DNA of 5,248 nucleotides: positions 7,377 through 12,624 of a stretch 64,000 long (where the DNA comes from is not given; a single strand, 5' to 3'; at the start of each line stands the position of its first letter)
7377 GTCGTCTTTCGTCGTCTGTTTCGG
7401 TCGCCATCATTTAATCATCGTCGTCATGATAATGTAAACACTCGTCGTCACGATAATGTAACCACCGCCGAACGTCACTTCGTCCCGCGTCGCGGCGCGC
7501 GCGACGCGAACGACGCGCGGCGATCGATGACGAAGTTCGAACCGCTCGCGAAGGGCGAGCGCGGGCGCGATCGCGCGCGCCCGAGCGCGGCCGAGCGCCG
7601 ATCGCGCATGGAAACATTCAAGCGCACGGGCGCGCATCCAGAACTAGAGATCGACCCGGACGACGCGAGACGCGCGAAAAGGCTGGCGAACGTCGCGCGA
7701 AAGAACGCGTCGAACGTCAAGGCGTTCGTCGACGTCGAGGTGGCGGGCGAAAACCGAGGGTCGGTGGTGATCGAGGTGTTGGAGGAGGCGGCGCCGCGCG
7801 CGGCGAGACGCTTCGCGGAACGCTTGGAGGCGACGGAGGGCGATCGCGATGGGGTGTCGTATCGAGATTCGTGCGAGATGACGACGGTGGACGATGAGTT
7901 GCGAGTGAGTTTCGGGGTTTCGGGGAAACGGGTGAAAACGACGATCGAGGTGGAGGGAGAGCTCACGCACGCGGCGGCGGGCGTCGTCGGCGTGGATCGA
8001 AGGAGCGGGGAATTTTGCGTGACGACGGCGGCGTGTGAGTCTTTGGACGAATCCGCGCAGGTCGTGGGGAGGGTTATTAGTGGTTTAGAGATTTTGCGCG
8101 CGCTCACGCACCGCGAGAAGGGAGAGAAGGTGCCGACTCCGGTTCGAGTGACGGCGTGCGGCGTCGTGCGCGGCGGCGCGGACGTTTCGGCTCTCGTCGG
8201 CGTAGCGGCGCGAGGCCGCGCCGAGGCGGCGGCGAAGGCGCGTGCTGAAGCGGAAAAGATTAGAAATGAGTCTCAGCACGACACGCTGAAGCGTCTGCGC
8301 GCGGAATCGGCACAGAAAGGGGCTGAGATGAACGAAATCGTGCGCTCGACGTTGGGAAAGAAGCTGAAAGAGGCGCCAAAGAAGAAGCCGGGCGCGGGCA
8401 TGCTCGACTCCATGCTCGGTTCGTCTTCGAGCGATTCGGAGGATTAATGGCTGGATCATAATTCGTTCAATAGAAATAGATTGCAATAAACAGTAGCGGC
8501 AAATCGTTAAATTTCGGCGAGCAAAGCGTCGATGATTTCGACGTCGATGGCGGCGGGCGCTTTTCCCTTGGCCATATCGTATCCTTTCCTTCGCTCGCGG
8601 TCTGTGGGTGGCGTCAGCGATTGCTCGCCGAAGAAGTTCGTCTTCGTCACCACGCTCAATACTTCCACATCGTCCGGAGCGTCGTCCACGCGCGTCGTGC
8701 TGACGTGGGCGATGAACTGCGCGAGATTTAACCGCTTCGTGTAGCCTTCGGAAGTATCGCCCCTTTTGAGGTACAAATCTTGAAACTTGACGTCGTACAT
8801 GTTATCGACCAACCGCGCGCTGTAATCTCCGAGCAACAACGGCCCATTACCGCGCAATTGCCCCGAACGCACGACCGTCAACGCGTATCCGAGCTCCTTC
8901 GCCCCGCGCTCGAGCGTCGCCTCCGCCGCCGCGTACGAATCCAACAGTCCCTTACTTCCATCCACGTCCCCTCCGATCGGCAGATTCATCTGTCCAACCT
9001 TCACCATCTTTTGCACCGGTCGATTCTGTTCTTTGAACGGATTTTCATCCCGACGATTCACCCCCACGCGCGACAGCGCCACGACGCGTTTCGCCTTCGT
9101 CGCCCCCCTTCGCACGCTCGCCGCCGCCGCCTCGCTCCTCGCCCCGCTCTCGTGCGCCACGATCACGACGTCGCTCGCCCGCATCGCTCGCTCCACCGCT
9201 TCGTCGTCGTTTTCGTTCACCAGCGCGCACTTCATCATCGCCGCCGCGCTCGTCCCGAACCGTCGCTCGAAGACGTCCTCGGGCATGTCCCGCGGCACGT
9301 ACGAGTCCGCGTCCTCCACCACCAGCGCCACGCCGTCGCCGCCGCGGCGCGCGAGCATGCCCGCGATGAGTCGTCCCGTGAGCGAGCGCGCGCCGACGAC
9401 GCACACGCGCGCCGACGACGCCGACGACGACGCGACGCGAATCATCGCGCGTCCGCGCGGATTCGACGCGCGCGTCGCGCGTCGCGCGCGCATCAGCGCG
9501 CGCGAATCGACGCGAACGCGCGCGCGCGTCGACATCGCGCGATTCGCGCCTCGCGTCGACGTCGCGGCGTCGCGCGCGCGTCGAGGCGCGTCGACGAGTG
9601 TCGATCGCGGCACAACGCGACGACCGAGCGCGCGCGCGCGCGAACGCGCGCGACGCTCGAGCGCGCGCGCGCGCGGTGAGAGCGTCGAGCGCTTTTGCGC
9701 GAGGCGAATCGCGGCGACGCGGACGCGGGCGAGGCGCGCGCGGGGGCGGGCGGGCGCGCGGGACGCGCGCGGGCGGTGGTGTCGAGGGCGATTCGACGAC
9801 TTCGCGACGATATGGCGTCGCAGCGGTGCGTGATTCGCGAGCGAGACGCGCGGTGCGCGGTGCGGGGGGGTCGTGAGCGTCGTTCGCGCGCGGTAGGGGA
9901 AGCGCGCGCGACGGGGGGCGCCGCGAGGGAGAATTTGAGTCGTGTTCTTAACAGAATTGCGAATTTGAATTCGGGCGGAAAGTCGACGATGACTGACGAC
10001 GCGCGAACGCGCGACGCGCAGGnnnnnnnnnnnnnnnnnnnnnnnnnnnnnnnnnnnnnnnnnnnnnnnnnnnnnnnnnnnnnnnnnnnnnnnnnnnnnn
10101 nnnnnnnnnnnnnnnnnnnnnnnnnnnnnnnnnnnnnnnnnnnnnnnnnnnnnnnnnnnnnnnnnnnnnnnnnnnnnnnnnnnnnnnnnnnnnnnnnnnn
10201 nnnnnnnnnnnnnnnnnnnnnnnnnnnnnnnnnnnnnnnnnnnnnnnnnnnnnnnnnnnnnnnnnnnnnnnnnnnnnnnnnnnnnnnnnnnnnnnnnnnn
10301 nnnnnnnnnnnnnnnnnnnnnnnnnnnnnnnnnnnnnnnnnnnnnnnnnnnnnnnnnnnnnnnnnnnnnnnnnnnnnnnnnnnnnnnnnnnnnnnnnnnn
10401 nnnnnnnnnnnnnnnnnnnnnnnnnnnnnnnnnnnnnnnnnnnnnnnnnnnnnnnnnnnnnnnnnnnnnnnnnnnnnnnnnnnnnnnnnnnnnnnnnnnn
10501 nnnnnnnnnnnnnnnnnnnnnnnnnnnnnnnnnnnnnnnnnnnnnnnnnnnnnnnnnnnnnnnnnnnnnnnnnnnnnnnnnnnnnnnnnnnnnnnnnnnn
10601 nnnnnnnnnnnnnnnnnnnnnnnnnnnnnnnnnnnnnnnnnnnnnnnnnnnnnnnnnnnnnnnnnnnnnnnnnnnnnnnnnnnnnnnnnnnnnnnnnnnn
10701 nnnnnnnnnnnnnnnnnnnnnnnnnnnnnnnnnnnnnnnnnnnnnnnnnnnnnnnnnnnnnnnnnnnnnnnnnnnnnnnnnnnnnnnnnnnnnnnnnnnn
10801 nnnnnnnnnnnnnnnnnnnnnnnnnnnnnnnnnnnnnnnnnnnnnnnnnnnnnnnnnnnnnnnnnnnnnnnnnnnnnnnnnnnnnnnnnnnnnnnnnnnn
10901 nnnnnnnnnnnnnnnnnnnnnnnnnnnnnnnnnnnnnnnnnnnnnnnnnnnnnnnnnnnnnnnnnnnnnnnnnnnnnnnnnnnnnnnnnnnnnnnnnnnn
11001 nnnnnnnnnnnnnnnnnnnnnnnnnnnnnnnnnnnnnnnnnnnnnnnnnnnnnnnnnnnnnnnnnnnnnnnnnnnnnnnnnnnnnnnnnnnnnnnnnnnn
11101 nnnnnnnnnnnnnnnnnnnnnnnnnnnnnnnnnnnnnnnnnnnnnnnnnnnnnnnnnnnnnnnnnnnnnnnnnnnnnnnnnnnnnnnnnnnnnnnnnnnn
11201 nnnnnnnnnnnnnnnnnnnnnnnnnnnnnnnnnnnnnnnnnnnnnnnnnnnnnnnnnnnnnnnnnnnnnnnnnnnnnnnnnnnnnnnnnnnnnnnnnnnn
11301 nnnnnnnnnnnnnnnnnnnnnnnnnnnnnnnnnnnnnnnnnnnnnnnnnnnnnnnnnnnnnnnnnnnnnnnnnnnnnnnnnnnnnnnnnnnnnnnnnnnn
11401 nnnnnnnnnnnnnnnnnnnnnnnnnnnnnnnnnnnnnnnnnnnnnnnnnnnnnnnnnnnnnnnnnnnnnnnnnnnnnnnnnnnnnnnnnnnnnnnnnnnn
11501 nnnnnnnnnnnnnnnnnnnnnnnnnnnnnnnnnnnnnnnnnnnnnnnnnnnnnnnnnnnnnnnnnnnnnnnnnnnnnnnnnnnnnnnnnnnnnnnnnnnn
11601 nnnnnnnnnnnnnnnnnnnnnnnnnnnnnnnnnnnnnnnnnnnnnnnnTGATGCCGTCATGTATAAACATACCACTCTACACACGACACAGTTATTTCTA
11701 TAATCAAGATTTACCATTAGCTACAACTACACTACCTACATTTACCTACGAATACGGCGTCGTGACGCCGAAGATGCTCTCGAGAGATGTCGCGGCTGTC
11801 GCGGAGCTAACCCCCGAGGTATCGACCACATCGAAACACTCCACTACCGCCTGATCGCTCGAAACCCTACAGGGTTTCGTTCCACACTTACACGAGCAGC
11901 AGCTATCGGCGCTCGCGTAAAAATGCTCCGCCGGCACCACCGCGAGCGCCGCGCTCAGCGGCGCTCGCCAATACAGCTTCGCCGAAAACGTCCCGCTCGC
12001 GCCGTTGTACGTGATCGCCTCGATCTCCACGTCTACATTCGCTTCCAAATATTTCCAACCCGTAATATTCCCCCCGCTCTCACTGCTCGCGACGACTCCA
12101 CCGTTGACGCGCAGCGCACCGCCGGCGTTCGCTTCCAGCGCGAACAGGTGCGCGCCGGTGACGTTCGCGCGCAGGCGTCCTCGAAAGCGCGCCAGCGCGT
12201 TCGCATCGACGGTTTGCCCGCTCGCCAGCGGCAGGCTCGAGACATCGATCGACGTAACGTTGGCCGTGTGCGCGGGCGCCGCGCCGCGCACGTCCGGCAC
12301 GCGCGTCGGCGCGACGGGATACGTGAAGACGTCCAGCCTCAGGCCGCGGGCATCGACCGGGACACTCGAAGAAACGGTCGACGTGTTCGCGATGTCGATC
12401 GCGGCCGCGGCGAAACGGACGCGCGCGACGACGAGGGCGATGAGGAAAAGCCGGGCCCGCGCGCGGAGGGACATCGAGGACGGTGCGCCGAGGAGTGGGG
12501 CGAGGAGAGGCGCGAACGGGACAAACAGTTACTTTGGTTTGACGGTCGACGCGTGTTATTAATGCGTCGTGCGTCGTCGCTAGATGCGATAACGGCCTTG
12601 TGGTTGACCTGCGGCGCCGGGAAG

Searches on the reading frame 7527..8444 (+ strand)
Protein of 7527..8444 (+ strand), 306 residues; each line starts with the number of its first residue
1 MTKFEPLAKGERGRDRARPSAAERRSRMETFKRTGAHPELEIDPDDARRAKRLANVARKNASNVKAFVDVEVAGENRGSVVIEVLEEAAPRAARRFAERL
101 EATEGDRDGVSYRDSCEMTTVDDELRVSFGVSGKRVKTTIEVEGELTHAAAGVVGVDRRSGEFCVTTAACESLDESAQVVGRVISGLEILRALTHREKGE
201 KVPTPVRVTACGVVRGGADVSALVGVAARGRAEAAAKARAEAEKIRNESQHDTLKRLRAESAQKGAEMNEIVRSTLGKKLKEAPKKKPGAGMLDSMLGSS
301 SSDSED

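Call 22: search_protein_families(library=pfam, proteins=[window:7527-8444:+], max_evalue=0.01)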
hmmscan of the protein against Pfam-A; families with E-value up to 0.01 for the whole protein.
window:7527-8444:+ (306 aa): 1 family
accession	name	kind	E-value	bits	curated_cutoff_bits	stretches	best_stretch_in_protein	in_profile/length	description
PF00160.26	Pro_isomerase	-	6.4e-10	39.9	21.7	1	68-213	2-159/159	Cyclophilin type peptidyl-prolyl cis-trans isomerase/CLD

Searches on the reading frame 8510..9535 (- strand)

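Call 22: search_protein_families(library=pfam, proteins=[window:8510-9535:-], max_evalue=0.01)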
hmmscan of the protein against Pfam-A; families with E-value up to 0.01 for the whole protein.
window:8510-9535:- (342 aa): 1 family
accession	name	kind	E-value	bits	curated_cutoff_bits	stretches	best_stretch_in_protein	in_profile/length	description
PF13460.12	NAD_binding_10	-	2.4e-05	24.7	27.2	1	48-174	1-116/184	NAD(P)H-binding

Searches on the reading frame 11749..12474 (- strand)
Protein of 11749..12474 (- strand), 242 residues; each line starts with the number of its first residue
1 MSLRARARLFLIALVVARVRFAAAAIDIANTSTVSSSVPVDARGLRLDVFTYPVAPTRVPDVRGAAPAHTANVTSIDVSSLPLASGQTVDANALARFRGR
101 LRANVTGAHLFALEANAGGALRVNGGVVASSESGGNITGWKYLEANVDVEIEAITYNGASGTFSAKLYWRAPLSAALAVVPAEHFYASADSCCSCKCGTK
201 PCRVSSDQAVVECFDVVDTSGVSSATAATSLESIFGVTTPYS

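Call 22: search_protein_families(library=pfam, proteins=[window:11749-12474:-], max_evalue=0.01)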
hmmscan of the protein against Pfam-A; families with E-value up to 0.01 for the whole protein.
window:11749-12474:- (242 aa): 1 family
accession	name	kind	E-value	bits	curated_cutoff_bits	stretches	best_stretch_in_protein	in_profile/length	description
PF07691.17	PA14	-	0.00033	20.9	24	1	72-172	26-136/147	PA14 domain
